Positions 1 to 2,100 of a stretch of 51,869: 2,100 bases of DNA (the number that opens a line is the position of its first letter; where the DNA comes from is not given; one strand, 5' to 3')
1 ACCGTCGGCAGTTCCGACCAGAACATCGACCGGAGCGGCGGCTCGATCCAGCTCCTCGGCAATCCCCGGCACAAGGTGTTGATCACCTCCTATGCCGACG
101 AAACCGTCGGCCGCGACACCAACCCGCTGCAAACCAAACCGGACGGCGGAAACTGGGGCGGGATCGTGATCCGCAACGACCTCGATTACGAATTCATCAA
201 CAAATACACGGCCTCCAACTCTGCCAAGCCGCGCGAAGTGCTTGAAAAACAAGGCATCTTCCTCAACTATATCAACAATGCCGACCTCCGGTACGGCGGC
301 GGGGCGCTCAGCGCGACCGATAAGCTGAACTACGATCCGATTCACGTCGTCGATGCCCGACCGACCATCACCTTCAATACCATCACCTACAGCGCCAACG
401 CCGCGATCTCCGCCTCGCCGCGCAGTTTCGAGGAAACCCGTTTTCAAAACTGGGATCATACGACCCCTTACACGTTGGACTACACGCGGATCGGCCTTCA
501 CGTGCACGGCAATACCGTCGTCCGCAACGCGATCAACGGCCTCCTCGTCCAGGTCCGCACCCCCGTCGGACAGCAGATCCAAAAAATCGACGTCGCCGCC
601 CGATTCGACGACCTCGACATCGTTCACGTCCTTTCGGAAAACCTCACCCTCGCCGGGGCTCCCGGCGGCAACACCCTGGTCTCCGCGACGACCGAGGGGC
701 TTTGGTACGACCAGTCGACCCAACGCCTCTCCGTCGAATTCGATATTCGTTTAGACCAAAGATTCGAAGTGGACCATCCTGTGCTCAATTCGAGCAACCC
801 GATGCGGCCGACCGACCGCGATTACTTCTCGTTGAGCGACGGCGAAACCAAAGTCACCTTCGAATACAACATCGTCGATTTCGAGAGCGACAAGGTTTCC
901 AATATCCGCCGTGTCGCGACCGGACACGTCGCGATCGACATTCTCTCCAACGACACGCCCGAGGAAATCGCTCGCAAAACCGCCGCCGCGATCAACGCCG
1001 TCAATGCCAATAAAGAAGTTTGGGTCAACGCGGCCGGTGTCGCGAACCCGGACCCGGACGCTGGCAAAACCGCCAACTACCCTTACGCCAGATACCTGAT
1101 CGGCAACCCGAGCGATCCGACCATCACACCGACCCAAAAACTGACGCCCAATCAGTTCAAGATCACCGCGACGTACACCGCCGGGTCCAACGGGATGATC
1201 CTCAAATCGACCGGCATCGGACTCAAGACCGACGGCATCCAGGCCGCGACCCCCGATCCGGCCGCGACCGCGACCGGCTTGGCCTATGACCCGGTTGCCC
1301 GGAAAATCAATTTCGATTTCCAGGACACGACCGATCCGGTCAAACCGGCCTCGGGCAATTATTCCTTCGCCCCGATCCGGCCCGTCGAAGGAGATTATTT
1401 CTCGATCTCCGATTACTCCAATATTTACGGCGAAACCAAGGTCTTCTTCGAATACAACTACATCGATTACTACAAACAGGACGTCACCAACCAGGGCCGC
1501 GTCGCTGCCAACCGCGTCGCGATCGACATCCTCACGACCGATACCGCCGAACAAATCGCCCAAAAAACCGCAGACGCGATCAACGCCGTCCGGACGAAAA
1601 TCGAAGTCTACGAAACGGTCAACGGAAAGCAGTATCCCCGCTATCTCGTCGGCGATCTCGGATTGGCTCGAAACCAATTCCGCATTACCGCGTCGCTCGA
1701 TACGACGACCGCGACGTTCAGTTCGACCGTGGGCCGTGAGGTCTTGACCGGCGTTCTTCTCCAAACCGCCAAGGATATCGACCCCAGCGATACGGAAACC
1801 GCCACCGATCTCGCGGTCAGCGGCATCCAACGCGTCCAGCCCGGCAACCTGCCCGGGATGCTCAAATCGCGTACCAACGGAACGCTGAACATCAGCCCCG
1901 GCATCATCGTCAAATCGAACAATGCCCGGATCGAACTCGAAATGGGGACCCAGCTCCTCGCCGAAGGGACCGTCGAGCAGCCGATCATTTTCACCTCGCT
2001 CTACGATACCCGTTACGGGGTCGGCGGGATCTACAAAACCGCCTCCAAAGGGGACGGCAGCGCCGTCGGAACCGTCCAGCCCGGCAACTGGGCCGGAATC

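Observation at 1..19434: One uninterrupted ORF of >19.4 kb (>6,452 aa) still open at the window edge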

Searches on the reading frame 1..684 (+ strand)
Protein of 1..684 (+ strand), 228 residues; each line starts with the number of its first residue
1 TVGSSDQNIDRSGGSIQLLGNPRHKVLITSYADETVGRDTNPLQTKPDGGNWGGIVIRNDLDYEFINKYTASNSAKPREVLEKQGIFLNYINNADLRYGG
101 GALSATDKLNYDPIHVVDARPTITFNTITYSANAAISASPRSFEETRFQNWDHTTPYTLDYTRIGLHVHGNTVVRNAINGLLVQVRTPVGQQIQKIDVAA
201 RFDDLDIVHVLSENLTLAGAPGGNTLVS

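Call 16: find_related_loci(query=A1, collection=genome_contigs, flank=10000)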
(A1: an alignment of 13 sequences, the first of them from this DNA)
Query A1 (228 aa) in genome_contigs; peptide patterns used: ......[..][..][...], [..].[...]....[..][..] (x = any residue, [..] = any of these).
600 stretches matched a pattern (row limit reached: there are more); 516 encode a relative of the query (tblastn E <= 1e-3); the best 80 are kept; 80 distinct loci.
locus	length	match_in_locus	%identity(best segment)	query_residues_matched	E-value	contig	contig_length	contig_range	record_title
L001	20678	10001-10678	74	1-226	8e-112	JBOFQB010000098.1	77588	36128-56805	MAG: Thermoguttaceae bacterium isolate WFFMC_MAG_221 k139_377509_flag=0_multi=12.9938_len=77588, whole genome shotgun se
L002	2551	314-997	54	2-228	3e-85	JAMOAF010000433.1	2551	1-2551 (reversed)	MAG: Planctomycetota bacterium isolate Bin_67 Bin_67_scaffold_48968, whole genome shotgun sequence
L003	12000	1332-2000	57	2-223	5e-83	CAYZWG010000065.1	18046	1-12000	MAG TPA_asm: uncultured Planctomycetaceae bacterium isolate SRP216583_co1_137 genome assembly, contig: NODE_2553_length_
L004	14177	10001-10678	54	2-226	1e-82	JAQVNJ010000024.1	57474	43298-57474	MAG: Thermoguttaceae bacterium isolate STF1_154 NODE_1008_length_57474_cov_4.454409_Sandtown_F1, whole genome shotgun se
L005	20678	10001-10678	53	2-226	2e-80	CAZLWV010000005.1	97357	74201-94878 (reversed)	MAG TPA_asm: uncultured Planctomycetaceae bacterium isolate SRP239243_co1_433 genome assembly, contig: NODE_182_length_9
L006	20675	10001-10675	54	2-223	1e-79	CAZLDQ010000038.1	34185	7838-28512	MAG TPA_asm: uncultured Planctomycetaceae bacterium isolate SRP167436_co1_175 genome assembly, contig: NODE_1745_length_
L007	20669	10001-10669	53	2-223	5e-77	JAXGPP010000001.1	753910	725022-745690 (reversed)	MAG: Thermoguttaceae bacterium isolate AnMBR.bin305 bin305_1, whole genome shotgun sequence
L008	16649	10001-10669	53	2-223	1e-77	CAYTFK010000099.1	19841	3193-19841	MAG TPA_asm: uncultured Planctomycetaceae bacterium isolate binchicken_co43_353 genome assembly, contig: NODE_4836_lengt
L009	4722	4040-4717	54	2-223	9e-76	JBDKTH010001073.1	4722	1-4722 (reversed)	MAG: Thermoguttaceae bacterium isolate 6_bin.231_R1 c_000001830104, whole genome shotgun sequence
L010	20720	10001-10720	52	2-223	3e-75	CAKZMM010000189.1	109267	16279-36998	MAG TPA_asm: uncultured Thermogutta sp. isolate SRR5214706_bin.34_CONCOCT_v1.1_MAG genome assembly, contig: ERZ1744544.8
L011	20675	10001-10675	53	2-223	2e-74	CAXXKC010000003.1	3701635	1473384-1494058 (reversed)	MAG: Thermoguttaceae bacterium isolate 5b24180d-8fb2-49eb-a4f7-d23e2dbf3f86 genome assembly, contig: contig_3, whole gen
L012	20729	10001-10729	51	1-226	2e-71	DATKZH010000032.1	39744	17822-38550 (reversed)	MAG TPA_asm: Thermoguttaceae bacterium isolate SMAG_U14240 k141_2333025, whole genome shotgun sequence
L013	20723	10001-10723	50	1-226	1e-70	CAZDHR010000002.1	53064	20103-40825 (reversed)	MAG TPA_asm: uncultured Planctomycetaceae bacterium isolate SRP338002_co1_98 genome assembly, contig: NODE_570_length_53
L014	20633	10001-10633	53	15-223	2e-70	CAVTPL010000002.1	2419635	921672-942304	MAG: Pirellulales bacterium isolate MFD00905.bin.3.507 genome assembly, contig: contig_14836, whole genome shotgun seque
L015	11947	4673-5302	52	2-224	1e-70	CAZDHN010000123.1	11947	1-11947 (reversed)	MAG TPA_asm: uncultured Planctomycetaceae bacterium isolate binchicken_co181_562 genome assembly, contig: NODE_10169_len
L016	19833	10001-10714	50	2-223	8e-70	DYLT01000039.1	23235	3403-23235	MAG TPA_asm: Blastopirellula marina isolate SulCav_AS07-7_3_67_12 SulCav_AS07_7_2109_length_23235_cov_6_058283, whole ge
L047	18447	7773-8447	67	1-226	3e-97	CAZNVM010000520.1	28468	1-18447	MAG TPA_asm: uncultured Planctomycetaceae bacterium isolate SRP098377_co2_212 genome assembly, contig: k141_3995265, who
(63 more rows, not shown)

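Call 19: search_protein_families(library=pfam, proteins=[L001:7184-10702:+, L047:4932-8450:+, L016:5399-19540:+], max_evalue=0.01)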
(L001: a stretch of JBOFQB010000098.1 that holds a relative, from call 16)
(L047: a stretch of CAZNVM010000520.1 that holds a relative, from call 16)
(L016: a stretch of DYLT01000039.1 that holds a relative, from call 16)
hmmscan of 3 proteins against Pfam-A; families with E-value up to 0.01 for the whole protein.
L001:7184-10702:+ (1173 aa): 1 family
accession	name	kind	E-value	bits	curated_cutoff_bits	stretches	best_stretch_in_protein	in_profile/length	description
PF04151.21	PPC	-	7.8e-06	27.1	25.9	1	629-712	1-70/70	Bacterial pre-peptidase C-terminal domain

L047:4932-8450:+ (1173 aa): 4 families
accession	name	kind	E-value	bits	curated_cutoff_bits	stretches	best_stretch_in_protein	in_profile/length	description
PF13688.12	Reprolysin_5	-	0.0021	18.7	27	1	508-570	105-162/196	Metallo-peptidase family M12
PF13582.12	Reprolysin_3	-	0.0033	18.4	22.4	0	538-566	95-123/123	Metallo-peptidase family M12B Reprolysin-like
PF13583.11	Reprolysin_4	-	0.0093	16.1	22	0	535-578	120-159/203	Metallo-peptidase family M12B Reprolysin-like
PF00413.30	Peptidase_M10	-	0.0094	16.3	24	0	534-568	90-127/159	Matrixin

L016:5399-19540:+ (4714 aa): 6 families
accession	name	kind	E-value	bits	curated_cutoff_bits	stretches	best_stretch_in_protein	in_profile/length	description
PF00082.27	Peptidase_S8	-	1.1e-40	140.3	21.8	1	196-496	1-288/288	Subtilase family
PF01483.27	P_proprotein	-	2.4e-23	82.5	21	1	551-638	1-85/86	Proprotein convertase P-domain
PF00413.30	Peptidase_M10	-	5.6e-06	26.7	24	1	1044-1120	52-127/159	Matrixin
PF04151.21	PPC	-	1.7e-05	26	25.9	1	2328-2376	1-47/70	Bacterial pre-peptidase C-terminal domain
PF22148.1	Fervidolysin_NPro-like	-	0.0011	19.8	21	1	90-149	21-80/81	Fervidolysin N-terminal prodomain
PF13229.12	Beta_helix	-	0.0019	18.3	25.9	0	4540-4597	79-135/158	Right handed beta helix region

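Call 20: search_protein_families(library=ncbifam, proteins=[L001:7184-10702:+, L047:4932-8450:+, L016:5399-19540:+], max_evalue=0.01)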
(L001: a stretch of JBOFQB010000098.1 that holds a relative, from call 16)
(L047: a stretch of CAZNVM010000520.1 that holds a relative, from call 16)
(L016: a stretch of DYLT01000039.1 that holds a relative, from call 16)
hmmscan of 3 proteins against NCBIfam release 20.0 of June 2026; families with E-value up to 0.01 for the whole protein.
L001:7184-10702:+ (1173 aa): 1 family
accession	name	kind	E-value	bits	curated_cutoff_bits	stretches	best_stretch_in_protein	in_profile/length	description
NF038127.1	FDP_fam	subfamily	0.00018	21.9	29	1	629-726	17-122/150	DVUA0089 family protein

L047:4932-8450:+ (1173 aa): 0 families

L016:5399-19540:+ (4714 aa): 2 families
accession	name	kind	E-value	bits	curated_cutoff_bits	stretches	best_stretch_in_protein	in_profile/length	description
TIGR03921.1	T7SS_mycosin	equivalog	2.8e-26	92.5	278.75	1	187-533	3-314/353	type VII secretion-associated serine protease mycosin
NF033595.1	denti_PrtP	equivalog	6e-11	41.7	300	1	368-527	391-525/606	dentilisin complex serine proteinase subunit PrtP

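Call 33: search_protein_families(library=pfam, alignment_id=A3, max_evalue=0.01)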
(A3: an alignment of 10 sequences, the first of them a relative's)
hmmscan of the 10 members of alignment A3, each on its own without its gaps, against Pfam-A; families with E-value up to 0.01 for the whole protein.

A. member 1, L001:7184-20677:+ (4498 aa): 1 family
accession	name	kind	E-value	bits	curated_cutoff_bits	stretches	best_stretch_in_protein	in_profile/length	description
PF04151.21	PPC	-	2.6e-07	31.8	25.9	2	629-712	1-70/70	Bacterial pre-peptidase C-terminal domain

B. families by the number of members that match (of 10 scanned): 21 families
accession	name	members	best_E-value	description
PF04151.21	PPC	8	2.4e-09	Bacterial pre-peptidase C-terminal domain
PF00413.30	Peptidase_M10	5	6.1e-12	Matrixin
PF20009.4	GEVED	4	5.6e-49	GEVED domain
PF13229.12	Beta_helix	3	6.9e-10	Right handed beta helix region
PF10142.15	PhoPQ_related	1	9.2e-85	PhoPQ-activated pathogenicity-related protein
PF01364.23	Peptidase_C25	1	7.5e-64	Peptidase family C25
PF13517.12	FG-GAP_3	1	1.7e-40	FG-GAP-like repeat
PF00082.27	Peptidase_S8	1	3.7e-37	Subtilase family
PF00362.24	Integrin_beta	1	2e-34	Integrin beta chain VWA domain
PF01839.29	FG-GAP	1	1.1e-23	FG-GAP repeat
PF06119.19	NIDO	1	1.1e-20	Nidogen-like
PF01483.27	P_proprotein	1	2e-15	Proprotein convertase P-domain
PF00404.24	Dockerin_1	1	9e-11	Dockerin type I domain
PF17210.9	SdrD_B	1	4.8e-07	SdrD B-like domain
PF08126.16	Propeptide_C25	1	1.2e-05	Propeptide_C25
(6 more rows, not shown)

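Call 113: search_solved_structures(query=A1, max_evalue=1)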
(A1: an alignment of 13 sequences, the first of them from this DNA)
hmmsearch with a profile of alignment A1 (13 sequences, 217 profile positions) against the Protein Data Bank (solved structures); distinct sequences matched with E-value up to 1: 3.
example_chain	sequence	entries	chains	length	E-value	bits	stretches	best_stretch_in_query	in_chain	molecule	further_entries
2ej9_A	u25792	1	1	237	0.29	13.5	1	147-194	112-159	Putative biotin ligase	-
9b0l_P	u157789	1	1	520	0.66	12.3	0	77-126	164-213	TnpB-like protein L79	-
1nks_A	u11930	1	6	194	0.96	11.8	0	55-122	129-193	ADENYLATE KINASE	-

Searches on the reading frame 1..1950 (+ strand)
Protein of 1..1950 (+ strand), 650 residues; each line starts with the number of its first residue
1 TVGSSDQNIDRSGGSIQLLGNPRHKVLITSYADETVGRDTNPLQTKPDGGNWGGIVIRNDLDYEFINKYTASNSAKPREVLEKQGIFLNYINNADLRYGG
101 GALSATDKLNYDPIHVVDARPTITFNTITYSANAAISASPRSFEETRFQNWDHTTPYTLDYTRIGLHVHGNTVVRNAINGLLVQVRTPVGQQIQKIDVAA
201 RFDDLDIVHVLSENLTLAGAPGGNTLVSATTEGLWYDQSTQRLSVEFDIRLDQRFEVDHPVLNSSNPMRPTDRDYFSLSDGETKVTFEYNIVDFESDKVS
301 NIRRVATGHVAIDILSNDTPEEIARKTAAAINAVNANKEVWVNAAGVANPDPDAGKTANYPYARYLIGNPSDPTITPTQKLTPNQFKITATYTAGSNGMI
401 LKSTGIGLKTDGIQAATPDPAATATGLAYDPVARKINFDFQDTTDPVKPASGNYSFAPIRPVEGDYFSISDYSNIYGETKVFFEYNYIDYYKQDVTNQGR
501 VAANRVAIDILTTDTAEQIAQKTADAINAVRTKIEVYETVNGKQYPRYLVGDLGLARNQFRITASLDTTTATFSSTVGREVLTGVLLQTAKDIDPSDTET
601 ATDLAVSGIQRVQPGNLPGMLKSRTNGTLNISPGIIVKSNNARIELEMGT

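Call 49: search_protein_families(library=pfam, proteins=[window:1-1950:+], max_evalue=1)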
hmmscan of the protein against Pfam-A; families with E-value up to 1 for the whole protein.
window:1-1950:+ (650 aa): 0 families
